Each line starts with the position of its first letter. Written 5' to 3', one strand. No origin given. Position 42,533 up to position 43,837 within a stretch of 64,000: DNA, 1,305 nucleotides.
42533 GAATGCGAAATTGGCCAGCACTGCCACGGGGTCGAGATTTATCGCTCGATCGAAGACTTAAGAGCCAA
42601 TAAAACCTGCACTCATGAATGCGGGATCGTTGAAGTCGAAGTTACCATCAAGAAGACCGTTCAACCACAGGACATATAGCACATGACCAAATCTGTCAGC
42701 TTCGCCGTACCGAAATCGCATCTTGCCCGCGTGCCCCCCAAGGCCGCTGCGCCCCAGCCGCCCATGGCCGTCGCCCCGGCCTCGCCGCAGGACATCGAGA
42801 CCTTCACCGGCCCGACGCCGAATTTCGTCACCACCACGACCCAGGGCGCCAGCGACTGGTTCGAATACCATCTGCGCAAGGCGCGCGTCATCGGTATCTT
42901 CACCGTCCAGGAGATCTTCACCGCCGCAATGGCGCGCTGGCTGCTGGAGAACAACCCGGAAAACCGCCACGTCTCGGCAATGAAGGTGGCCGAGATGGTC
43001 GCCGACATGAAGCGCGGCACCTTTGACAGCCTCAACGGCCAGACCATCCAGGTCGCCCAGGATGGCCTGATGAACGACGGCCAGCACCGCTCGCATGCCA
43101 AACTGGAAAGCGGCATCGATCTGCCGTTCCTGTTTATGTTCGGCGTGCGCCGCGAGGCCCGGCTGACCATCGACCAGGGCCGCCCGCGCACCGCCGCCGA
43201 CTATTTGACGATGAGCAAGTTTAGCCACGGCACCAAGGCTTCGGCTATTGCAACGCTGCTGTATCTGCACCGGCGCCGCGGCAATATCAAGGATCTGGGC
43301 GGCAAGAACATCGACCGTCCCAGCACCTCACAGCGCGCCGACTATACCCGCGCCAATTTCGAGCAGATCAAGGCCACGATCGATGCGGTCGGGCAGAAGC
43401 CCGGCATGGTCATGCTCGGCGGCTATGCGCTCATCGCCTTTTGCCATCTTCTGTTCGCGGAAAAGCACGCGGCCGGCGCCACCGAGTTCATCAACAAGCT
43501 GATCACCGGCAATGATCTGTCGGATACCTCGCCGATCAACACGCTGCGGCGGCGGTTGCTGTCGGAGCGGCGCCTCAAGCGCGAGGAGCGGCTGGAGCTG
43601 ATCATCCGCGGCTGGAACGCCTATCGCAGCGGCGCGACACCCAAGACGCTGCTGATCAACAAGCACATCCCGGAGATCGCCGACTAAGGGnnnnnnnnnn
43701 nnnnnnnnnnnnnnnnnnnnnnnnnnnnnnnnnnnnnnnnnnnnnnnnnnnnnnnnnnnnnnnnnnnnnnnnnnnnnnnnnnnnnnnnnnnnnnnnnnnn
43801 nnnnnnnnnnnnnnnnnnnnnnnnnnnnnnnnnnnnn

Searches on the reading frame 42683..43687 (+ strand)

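Call 21: search_protein_families(library=phrogs, proteins=[window:42683-43687:+], max_evalue=0.00001)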
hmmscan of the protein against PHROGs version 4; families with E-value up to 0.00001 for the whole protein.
window:42683-43687:+ (334 aa): 1 family
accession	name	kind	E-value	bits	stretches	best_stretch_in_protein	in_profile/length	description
phrog_5931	-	unknown function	3.2e-45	155.8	1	78-324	14-263/282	-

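Call 23: search_protein_families(library=pfam, proteins=[window:42683-43687:+], max_evalue=0.001)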
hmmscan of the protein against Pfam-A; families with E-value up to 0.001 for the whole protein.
window:42683-43687:+ (334 aa): 0 families
